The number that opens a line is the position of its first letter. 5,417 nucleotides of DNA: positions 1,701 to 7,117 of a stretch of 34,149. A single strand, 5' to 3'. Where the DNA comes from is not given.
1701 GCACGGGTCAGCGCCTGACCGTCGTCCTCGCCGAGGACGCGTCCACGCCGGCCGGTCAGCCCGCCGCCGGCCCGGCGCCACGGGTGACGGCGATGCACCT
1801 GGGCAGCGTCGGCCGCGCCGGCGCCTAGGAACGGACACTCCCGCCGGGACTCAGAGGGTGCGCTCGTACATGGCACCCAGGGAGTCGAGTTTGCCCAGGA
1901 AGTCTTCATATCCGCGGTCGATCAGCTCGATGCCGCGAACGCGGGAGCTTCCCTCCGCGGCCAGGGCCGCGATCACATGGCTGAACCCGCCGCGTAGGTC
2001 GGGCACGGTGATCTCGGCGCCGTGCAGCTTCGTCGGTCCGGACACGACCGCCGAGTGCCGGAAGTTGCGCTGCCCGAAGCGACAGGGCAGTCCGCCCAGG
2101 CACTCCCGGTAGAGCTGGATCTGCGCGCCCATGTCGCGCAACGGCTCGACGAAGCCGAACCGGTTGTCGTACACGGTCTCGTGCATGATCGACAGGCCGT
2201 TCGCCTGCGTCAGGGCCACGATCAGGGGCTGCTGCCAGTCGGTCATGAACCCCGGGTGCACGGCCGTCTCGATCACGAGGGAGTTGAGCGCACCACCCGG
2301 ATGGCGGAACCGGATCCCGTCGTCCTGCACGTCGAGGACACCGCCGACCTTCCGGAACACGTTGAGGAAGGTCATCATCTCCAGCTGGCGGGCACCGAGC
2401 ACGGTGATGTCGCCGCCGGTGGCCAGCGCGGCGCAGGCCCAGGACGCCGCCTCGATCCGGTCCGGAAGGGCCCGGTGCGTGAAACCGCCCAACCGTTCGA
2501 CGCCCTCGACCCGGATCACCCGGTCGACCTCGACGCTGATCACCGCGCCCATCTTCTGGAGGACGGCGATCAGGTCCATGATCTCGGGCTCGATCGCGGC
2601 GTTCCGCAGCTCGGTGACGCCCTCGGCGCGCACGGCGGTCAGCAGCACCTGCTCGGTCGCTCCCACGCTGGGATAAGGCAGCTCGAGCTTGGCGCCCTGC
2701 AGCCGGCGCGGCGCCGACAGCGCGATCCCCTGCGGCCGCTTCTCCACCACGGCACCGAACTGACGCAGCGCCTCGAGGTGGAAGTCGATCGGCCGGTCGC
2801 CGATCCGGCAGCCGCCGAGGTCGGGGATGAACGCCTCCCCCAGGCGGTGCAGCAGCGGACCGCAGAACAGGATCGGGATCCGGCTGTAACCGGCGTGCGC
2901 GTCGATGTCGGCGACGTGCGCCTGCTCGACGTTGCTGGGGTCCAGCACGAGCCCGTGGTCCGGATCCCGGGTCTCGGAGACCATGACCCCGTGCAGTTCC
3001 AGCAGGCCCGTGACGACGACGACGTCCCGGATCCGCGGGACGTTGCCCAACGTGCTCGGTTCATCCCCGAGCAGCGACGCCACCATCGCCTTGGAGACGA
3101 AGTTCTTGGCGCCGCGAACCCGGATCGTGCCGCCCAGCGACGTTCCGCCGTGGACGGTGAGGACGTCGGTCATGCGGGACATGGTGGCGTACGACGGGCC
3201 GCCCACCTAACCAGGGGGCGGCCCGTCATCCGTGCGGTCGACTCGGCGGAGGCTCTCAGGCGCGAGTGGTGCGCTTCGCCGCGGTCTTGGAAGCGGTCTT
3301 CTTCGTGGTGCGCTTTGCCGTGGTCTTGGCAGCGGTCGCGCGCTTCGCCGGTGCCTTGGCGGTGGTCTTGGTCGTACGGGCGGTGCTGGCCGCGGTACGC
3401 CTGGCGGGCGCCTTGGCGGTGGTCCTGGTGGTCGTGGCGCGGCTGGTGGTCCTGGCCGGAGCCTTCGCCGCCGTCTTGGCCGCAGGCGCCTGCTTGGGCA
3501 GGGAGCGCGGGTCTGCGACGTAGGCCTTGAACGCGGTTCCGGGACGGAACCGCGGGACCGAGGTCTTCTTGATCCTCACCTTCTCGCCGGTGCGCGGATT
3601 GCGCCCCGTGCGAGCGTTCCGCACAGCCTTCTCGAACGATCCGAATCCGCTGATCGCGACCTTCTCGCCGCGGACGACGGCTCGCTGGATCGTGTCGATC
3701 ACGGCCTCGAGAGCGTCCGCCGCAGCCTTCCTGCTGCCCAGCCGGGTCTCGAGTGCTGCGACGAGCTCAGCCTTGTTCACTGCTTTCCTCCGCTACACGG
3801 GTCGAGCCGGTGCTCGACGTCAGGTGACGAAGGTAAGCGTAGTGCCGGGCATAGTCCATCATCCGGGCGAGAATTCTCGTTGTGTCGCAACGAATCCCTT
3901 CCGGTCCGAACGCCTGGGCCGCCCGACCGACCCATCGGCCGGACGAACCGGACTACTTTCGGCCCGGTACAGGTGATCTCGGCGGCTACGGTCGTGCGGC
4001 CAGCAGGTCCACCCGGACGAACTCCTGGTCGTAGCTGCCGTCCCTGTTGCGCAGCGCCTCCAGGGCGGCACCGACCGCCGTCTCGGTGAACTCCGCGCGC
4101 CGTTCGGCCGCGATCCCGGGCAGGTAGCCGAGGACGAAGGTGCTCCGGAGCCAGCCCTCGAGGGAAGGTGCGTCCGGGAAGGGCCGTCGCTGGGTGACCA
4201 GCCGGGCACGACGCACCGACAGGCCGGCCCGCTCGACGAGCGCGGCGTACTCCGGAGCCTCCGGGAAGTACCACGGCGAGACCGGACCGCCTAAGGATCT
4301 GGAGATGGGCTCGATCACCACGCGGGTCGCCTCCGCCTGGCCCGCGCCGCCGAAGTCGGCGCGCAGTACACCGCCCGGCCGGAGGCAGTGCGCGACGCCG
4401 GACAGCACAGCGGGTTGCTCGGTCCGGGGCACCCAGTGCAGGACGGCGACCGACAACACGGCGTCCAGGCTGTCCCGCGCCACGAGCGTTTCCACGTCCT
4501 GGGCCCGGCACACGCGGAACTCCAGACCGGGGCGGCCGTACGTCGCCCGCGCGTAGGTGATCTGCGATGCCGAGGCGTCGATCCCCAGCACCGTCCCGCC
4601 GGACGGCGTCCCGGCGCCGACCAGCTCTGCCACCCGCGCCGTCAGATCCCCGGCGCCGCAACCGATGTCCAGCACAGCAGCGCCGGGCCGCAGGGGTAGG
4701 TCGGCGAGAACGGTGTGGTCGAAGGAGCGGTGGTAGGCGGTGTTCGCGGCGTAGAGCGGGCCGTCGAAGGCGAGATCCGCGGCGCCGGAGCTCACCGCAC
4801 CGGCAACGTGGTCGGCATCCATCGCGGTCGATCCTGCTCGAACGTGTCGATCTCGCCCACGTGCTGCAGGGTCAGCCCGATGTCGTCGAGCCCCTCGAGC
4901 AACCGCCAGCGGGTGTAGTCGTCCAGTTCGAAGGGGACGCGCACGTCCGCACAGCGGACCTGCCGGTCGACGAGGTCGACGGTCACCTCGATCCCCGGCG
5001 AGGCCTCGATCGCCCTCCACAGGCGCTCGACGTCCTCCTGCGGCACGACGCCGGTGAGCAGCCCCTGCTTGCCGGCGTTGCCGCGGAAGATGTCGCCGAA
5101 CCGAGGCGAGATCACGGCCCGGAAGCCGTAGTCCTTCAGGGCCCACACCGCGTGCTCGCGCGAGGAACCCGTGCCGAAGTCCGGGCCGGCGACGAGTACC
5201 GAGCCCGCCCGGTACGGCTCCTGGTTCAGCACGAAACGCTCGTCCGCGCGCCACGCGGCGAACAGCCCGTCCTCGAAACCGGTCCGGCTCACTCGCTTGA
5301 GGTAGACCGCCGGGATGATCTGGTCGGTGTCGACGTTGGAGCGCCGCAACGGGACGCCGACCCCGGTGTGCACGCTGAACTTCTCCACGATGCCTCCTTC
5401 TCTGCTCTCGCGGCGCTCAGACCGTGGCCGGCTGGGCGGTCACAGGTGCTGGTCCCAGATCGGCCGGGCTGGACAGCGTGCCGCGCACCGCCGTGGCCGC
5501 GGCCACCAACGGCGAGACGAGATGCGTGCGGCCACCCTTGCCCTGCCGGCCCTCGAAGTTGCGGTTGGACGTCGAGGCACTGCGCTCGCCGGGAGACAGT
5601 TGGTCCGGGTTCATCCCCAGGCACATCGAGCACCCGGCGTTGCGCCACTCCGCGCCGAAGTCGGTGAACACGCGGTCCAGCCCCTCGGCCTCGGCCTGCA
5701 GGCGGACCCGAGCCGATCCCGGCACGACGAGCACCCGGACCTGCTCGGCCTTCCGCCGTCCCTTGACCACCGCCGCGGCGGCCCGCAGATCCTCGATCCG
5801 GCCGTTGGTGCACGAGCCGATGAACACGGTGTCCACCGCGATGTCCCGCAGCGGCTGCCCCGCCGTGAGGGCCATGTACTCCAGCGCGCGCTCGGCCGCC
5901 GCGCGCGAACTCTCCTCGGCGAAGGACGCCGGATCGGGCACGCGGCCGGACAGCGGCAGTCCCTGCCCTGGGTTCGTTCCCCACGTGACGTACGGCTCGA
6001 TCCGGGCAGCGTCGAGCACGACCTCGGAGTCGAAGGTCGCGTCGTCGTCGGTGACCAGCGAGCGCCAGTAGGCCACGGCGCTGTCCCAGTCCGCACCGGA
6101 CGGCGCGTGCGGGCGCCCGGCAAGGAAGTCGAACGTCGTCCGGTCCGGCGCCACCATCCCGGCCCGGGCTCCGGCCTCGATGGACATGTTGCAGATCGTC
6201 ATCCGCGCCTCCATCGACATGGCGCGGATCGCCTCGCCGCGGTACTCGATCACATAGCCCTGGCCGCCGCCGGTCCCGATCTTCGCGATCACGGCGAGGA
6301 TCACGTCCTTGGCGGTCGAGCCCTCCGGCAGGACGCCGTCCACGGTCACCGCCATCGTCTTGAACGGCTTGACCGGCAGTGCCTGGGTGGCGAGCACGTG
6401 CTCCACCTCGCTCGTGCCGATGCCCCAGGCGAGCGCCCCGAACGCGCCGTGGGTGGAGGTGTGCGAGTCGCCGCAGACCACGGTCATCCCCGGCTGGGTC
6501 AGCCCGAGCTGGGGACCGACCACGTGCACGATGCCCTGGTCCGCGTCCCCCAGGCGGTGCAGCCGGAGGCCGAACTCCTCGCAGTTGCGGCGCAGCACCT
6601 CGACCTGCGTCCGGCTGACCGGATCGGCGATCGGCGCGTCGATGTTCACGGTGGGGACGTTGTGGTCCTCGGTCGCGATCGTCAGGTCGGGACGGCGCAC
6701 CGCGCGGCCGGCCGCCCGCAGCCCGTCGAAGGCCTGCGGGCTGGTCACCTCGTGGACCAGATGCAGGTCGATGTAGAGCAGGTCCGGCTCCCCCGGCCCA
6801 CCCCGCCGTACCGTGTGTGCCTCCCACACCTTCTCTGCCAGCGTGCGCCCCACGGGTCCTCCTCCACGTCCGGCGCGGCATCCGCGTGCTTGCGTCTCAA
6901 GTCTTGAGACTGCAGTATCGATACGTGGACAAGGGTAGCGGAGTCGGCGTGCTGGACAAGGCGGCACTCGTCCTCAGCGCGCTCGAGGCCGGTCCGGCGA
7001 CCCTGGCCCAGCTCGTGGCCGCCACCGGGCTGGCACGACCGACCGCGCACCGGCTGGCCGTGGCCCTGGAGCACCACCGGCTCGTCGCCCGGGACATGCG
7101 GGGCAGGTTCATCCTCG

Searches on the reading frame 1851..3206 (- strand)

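Call 11: search_protein_families(library=pfam, proteins=[window:1851-3206:-], max_evalue=0.01)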
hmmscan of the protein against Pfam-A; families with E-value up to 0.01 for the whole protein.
window:1851-3206:- (451 aa): 1 family
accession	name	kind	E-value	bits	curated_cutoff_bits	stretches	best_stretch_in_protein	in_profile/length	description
PF00275.25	EPSP_synthase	-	3.6e-64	217.4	22.8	1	19-440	2-417/417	EPSP synthase (3-phosphoshikimate 1-carboxyvinyltransferase)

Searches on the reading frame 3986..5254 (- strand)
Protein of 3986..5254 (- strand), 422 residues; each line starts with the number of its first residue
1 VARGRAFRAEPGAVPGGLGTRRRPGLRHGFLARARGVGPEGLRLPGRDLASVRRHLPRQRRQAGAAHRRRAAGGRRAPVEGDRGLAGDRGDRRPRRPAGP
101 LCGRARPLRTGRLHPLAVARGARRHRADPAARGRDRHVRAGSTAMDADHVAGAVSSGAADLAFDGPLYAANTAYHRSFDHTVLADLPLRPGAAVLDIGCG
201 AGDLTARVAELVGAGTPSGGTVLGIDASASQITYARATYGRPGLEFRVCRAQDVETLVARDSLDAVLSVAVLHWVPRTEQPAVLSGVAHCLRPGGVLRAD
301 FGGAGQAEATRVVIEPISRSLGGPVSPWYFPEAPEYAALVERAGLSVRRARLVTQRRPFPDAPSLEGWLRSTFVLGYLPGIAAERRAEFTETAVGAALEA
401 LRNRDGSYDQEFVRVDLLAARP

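Call 11: search_protein_families(library=pfam, proteins=[window:3986-5254:-], max_evalue=0.01)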
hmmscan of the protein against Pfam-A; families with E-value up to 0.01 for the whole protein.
window:3986-5254:- (422 aa): 10 families
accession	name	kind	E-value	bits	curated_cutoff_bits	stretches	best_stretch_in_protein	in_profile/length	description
PF13649.12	Methyltransf_25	-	3.6e-17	63.3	27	1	194-295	1-97/97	Methyltransferase domain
PF08241.18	Methyltransf_11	-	3.3e-15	56.9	21.2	1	195-297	1-93/95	Methyltransferase domain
PF08242.18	Methyltransf_12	-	2.8e-14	54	30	1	195-297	1-98/98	Methyltransferase domain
PF13847.12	Methyltransf_31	-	2.9e-14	53.4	27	1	189-298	2-108/145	Methyltransferase domain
PF13489.12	Methyltransf_23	-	4.6e-08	33.4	27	1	188-297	20-114/164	Methyltransferase domain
PF02353.26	CMAS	-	8.5e-07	29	27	1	181-297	53-162/273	Mycolic acid cyclopropane synthetase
PF05175.20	MTS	-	6.4e-05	23.1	23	1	183-269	24-105/170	Methyltransferase small domain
PF01209.24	Ubie_methyltran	-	8.9e-05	22.4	20.1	1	175-297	32-149/233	ubiE/COQ5 methyltransferase family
PF01135.25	PCMT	-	0.00016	21.9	20.3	1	184-237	67-116/210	Protein-L-isoaspartate(D-aspartate) O-methyltransferase (PCMT)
PF13679.12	Methyltransf_32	-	0.0035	17.7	27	1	192-273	27-109/143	Methyltransferase domain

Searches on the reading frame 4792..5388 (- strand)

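Call 11: search_protein_families(library=pfam, proteins=[window:4792-5388:-], max_evalue=0.01)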
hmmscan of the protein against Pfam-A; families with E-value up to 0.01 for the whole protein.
window:4792-5388:- (198 aa): 1 family
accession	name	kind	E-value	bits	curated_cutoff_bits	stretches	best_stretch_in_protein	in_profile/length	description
PF00694.25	Aconitase_C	-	3.9e-26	92.4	22.8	1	1-112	1-125/131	Aconitase C-terminal domain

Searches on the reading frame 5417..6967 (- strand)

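Call 15: search_protein_families(library=pfam, proteins=[window:5417-6967:-], max_evalue=0.01)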
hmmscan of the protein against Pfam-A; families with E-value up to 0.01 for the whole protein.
window:5417-6967:- (516 aa): 1 family
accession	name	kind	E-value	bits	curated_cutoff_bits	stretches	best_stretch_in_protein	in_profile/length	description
PF00330.25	Aconitase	-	4.6e-179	596.7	28.7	1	45-496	1-463/463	Aconitase family (aconitate hydratase)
